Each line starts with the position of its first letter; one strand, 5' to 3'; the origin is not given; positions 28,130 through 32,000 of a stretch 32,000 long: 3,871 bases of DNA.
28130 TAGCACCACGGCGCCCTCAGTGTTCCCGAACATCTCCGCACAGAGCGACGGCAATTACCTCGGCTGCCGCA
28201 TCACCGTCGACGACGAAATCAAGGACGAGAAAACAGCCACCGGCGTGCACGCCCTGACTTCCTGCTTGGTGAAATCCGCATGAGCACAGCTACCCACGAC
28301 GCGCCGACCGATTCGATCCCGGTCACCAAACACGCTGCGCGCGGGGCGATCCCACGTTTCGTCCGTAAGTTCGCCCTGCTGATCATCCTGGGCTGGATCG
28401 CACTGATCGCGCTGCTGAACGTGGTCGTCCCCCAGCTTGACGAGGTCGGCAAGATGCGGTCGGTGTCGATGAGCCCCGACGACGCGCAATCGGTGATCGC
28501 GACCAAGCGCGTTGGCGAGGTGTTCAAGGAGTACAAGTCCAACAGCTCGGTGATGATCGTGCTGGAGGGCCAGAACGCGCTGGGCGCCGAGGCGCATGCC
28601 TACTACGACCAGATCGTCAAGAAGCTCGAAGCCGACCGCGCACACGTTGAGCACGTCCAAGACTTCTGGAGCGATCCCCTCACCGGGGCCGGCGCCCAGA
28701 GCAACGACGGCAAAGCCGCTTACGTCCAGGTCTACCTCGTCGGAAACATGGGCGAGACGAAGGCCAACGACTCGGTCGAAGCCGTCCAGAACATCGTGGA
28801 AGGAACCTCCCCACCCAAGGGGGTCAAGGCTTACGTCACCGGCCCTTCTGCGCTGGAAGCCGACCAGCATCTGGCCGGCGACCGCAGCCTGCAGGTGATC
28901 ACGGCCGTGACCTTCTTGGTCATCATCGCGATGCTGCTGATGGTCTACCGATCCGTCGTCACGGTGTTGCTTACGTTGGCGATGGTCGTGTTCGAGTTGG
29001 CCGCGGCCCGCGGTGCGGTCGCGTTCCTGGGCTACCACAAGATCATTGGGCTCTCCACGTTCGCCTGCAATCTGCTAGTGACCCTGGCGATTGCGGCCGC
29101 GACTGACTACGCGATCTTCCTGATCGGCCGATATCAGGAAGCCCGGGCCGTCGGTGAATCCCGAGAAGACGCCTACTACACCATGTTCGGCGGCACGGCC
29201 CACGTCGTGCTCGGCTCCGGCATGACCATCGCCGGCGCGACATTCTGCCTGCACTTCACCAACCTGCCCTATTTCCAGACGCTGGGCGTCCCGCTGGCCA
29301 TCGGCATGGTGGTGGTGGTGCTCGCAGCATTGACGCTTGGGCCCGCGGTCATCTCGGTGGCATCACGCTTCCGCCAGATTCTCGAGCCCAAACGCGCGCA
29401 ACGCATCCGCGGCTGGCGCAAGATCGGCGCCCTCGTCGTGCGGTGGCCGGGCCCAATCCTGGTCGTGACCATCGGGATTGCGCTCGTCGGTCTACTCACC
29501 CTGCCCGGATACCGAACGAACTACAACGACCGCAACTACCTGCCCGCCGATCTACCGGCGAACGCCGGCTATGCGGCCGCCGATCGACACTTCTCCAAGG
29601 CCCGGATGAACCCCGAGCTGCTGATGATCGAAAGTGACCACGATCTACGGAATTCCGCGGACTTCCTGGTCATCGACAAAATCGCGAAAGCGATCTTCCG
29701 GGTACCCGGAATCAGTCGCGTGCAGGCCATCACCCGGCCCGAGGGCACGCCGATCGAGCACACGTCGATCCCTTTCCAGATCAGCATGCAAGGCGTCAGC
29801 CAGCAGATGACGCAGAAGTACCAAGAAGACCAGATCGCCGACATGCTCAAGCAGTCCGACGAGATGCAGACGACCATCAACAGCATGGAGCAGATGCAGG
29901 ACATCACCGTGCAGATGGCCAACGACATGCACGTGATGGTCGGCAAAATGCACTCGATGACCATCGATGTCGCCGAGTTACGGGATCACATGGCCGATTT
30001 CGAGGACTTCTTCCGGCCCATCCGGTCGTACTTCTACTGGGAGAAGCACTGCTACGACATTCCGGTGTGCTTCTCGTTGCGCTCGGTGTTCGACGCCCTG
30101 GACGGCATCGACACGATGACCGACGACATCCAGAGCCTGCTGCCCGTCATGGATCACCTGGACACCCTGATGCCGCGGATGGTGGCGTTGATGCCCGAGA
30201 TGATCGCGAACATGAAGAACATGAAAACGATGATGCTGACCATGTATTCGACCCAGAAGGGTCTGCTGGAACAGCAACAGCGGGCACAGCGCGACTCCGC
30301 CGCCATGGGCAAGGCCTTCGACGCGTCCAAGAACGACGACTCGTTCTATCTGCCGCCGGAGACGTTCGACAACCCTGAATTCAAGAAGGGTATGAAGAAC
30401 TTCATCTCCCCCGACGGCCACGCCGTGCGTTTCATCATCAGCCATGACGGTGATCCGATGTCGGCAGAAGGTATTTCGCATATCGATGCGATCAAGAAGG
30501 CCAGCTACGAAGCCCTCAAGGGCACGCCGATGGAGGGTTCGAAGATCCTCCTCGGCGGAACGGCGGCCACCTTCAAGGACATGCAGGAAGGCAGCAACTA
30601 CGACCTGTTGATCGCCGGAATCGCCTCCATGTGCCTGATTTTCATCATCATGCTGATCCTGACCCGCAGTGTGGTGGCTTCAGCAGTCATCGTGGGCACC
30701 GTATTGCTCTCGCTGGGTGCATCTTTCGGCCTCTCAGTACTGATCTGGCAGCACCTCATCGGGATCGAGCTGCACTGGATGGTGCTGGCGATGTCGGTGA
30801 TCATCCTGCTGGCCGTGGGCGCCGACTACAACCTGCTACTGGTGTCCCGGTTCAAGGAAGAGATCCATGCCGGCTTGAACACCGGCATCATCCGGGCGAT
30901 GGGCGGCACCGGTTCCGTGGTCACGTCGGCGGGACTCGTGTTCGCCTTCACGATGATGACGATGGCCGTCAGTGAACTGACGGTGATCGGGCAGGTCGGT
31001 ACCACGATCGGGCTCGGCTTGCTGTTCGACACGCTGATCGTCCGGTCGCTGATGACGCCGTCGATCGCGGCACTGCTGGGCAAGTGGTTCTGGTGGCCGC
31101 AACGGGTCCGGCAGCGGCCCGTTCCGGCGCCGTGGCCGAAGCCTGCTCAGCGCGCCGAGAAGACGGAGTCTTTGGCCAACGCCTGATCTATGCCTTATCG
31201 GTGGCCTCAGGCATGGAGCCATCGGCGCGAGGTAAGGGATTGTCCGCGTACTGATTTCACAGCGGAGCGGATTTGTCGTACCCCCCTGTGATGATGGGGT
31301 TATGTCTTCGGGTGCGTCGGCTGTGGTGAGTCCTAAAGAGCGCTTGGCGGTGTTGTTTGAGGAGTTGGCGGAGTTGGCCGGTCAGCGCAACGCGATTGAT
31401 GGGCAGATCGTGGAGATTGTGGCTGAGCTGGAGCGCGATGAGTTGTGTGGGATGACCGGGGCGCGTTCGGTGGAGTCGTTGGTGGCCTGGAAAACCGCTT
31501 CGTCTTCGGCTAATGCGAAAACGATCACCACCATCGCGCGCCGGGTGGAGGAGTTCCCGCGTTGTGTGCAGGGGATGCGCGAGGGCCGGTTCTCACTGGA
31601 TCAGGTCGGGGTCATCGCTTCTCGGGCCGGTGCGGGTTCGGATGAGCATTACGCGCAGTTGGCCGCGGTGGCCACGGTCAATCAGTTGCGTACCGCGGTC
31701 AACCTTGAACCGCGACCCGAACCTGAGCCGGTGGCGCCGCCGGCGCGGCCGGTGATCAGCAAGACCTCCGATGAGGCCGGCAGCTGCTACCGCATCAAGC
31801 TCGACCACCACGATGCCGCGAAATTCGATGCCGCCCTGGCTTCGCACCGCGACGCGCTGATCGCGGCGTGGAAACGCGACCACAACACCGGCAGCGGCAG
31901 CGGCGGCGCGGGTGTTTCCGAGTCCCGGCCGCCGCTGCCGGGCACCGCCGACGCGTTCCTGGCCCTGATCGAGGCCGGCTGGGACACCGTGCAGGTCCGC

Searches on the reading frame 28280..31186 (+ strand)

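Call 37: search_protein_families(library=pfam, proteins=[window:28280-31186:+])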
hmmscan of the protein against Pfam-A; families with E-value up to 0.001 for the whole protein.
window:28280-31186:+ (968 aa): 1 family
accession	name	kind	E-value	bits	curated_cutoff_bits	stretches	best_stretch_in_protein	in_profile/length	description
PF03176.21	MMPL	-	7.7e-224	742.1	20.5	2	63-393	1-333/333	MMPL family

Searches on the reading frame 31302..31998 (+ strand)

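Call 37: search_protein_families(library=pfam, proteins=[window:31302-31998:+])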
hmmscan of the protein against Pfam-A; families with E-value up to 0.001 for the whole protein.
window:31302-31998:+ (232 aa): 1 family
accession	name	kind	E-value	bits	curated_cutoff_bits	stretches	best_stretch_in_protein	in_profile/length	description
PF02720.22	DUF222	-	3.3e-30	105.9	24.4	1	20-229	2-222/306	Domain of unknown function (DUF222)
